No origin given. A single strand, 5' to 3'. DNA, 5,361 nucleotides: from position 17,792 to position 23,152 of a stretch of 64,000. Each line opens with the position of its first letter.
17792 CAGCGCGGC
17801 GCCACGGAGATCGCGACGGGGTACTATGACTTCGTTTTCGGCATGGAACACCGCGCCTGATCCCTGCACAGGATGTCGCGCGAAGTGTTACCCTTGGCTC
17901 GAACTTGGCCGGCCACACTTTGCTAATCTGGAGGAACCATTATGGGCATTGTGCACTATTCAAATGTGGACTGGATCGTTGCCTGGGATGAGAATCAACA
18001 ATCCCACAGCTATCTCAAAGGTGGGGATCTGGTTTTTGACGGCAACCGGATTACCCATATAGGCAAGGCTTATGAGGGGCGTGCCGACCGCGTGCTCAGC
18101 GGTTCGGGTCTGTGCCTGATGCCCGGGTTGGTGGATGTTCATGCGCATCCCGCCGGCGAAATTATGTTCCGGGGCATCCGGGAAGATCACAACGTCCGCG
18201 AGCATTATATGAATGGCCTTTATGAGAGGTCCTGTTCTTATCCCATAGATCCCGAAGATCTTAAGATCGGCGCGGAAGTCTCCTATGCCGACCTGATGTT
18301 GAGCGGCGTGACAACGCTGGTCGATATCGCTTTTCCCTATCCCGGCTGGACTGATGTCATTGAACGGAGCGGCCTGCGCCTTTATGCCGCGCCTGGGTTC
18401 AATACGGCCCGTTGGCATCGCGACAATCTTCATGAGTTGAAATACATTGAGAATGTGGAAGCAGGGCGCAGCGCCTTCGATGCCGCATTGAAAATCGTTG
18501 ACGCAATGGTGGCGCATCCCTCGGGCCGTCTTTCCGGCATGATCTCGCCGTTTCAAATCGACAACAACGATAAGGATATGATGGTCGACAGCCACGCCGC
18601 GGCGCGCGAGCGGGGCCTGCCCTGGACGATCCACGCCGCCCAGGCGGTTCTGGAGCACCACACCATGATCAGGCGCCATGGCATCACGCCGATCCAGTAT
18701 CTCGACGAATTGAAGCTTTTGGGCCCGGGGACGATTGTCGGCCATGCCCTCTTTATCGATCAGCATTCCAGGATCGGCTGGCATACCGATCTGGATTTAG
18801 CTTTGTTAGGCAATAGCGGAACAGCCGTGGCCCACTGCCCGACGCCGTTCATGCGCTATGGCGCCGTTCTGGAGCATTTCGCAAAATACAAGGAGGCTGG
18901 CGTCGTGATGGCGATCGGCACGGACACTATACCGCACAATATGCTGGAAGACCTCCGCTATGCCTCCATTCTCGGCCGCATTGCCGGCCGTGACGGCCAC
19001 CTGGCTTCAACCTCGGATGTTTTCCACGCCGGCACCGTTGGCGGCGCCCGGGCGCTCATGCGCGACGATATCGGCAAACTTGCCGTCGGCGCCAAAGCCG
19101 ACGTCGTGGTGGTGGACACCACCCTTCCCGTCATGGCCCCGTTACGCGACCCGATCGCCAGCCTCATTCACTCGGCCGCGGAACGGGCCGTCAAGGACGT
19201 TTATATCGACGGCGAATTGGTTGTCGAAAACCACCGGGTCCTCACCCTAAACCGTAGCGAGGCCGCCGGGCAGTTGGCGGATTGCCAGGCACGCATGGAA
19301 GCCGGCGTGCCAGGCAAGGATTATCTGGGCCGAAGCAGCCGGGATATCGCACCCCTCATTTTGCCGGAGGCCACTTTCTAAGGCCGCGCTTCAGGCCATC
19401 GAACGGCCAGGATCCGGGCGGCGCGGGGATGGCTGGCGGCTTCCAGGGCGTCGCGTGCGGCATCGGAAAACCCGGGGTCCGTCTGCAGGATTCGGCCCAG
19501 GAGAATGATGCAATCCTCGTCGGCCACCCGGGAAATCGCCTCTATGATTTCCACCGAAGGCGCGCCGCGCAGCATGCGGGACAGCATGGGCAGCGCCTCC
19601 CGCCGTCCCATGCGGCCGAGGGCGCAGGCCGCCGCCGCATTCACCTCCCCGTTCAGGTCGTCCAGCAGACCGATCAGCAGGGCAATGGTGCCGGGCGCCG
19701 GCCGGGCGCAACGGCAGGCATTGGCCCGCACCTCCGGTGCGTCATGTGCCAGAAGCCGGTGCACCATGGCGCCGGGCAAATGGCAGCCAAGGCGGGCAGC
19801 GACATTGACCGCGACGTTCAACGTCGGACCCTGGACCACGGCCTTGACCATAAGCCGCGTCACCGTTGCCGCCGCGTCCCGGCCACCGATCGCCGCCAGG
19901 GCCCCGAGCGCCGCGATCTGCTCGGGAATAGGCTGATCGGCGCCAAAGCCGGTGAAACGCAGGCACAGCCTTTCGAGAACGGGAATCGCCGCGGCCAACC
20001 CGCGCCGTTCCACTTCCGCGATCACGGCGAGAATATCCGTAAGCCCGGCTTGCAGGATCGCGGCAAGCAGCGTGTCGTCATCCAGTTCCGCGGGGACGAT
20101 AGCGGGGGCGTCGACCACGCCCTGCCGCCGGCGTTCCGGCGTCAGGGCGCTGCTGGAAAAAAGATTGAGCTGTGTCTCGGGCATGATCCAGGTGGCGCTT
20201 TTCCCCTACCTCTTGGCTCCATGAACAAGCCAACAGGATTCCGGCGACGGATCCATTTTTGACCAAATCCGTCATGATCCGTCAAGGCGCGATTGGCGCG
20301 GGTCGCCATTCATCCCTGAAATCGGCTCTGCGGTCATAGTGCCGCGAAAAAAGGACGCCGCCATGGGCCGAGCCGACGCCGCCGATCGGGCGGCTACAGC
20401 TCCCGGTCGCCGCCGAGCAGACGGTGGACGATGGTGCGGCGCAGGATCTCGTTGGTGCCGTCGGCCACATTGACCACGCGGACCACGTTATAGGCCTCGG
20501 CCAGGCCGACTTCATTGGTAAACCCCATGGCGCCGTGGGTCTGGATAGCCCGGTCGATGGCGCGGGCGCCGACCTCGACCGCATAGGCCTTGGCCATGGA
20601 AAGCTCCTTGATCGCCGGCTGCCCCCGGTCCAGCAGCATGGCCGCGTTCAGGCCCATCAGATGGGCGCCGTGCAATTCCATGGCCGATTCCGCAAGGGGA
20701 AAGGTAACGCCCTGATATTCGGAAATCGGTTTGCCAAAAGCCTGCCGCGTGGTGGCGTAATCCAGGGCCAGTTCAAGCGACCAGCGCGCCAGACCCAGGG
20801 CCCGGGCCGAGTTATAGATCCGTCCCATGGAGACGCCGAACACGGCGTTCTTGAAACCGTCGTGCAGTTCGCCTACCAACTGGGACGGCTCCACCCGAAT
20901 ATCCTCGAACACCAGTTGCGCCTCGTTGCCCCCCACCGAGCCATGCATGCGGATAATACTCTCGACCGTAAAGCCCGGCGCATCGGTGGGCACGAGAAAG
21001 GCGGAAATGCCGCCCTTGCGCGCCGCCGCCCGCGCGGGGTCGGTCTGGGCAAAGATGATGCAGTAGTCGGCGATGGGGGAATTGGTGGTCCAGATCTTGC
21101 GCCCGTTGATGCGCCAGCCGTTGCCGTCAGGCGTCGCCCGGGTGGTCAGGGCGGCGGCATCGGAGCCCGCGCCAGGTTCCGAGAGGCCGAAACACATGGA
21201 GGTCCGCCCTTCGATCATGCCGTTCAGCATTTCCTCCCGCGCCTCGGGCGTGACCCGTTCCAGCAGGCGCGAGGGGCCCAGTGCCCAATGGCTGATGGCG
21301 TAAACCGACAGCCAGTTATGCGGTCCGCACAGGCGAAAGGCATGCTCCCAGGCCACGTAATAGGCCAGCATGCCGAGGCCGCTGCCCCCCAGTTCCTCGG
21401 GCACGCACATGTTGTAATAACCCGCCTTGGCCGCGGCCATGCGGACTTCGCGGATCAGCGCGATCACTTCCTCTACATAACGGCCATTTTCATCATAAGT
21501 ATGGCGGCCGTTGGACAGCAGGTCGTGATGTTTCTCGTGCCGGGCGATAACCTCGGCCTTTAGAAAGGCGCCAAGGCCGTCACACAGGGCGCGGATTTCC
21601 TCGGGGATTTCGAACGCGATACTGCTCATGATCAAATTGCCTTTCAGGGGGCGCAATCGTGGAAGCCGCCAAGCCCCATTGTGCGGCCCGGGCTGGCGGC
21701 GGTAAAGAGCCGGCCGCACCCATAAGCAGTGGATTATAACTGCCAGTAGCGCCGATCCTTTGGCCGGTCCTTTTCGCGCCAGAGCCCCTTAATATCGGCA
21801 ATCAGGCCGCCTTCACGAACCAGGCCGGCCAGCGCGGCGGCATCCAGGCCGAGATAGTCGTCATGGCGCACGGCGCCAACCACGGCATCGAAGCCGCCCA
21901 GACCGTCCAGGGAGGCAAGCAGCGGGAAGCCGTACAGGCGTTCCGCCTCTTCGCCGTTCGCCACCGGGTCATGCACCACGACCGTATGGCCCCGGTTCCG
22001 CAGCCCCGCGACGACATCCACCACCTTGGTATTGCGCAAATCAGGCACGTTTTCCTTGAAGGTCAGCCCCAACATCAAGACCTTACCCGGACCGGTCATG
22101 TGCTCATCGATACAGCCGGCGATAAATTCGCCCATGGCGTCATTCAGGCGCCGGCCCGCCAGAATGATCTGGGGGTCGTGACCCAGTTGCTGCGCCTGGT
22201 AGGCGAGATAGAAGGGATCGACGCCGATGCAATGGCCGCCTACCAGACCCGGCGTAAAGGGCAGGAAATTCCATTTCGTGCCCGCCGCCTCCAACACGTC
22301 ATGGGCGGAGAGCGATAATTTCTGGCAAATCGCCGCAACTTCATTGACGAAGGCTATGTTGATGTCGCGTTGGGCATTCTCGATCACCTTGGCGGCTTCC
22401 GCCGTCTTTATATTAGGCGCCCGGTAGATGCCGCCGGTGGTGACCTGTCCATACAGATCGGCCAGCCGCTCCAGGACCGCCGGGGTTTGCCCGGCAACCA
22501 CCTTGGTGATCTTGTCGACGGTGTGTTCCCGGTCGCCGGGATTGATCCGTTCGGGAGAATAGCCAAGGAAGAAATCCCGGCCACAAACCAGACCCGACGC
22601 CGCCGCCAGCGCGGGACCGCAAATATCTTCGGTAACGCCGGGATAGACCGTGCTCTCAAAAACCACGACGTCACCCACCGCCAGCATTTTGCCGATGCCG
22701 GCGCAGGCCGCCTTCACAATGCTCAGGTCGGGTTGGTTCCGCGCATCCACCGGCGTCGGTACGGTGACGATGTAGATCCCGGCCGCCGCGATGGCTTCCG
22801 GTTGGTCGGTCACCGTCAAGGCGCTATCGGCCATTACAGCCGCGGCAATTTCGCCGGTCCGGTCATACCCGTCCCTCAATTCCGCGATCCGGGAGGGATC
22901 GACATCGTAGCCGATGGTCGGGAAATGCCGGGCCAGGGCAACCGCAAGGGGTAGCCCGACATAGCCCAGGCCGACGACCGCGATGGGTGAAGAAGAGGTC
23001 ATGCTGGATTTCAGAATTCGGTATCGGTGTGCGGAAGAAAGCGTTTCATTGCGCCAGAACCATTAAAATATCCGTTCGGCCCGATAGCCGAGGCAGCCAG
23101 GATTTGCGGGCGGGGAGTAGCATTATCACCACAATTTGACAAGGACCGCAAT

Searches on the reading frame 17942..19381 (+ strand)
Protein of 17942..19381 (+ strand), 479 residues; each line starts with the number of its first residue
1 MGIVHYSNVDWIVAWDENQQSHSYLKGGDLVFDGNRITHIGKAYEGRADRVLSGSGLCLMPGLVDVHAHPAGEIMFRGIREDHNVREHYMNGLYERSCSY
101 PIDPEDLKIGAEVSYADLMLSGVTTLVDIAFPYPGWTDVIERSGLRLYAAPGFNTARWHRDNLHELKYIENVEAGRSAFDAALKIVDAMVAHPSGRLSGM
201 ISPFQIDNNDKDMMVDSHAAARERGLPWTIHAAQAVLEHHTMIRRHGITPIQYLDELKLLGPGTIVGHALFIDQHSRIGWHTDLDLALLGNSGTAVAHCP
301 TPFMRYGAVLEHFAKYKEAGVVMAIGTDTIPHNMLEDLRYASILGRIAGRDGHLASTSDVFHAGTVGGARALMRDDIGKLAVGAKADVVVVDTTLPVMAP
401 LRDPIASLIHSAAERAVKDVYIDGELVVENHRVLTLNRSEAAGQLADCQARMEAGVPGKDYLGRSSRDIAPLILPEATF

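Call 45: search_protein_families(library=pfam, proteins=[window:17942-19381:+], max_evalue=0.0001)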
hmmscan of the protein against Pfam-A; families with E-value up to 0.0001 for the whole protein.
window:17942-19381:+ (479 aa): 2 families
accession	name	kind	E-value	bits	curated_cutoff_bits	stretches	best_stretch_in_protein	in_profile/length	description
PF01979.26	Amidohydro_1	-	1.5e-30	107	25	1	59-427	2-345/345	Amidohydrolase family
PF07969.17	Amidohydro_3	-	4.5e-10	40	29.7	1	314-428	360-472/472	Amidohydrolase family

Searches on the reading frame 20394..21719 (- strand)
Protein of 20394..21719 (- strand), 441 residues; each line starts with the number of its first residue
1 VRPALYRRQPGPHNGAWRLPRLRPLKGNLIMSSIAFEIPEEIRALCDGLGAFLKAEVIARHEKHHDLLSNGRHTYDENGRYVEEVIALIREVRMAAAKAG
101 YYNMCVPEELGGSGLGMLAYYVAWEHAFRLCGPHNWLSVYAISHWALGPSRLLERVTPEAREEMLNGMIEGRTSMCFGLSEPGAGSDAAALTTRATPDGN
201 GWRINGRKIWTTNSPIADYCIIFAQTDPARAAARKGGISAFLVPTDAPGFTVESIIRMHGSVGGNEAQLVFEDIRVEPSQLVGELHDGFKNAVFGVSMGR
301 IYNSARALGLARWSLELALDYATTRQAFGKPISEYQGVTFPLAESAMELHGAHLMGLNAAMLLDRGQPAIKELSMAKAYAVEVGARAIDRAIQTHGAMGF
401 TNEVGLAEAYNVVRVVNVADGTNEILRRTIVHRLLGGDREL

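Call 45: search_protein_families(library=pfam, proteins=[window:20394-21719:-], max_evalue=0.0001)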
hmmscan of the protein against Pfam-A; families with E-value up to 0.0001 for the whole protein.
window:20394-21719:- (441 aa): 4 families
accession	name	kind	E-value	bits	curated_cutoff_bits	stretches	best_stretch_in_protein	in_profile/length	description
PF00441.29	Acyl-CoA_dh_1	-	2.3e-37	128.9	22.4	1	287-435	2-150/150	Acyl-CoA dehydrogenase, C-terminal domain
PF02770.24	Acyl-CoA_dh_M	-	1.8e-24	86.2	33.3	1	176-273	1-96/97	Acyl-CoA dehydrogenase, middle domain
PF08028.16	Acyl-CoA_dh_2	-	2.7e-13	50.8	22.7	1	304-404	4-114/134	Acyl-CoA dehydrogenase, C-terminal domain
PF02771.21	Acyl-CoA_dh_N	-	2.4e-09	38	22.9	1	90-171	34-112/113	Acyl-CoA dehydrogenase, N-terminal domain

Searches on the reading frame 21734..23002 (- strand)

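Call 45: search_protein_families(library=pfam, proteins=[window:21734-23002:-], max_evalue=0.0001)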
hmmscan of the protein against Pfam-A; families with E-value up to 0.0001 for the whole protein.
window:21734-23002:- (422 aa): 3 families
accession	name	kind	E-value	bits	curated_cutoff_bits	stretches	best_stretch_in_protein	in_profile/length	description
PF03721.20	UDPG_MGDP_dh_N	-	1.7e-30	106.4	27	1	7-178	3-181/187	UDP-glucose/GDP-mannose dehydrogenase family, NAD binding domain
PF00984.24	UDPG_MGDP_dh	-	9.4e-25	87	25.4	1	199-288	1-93/94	UDP-glucose/GDP-mannose dehydrogenase family, central domain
PF03720.21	UDPG_MGDP_dh_C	-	1.5e-19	70.7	30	1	309-408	1-101/103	UDP-glucose/GDP-mannose dehydrogenase family, UDP binding domain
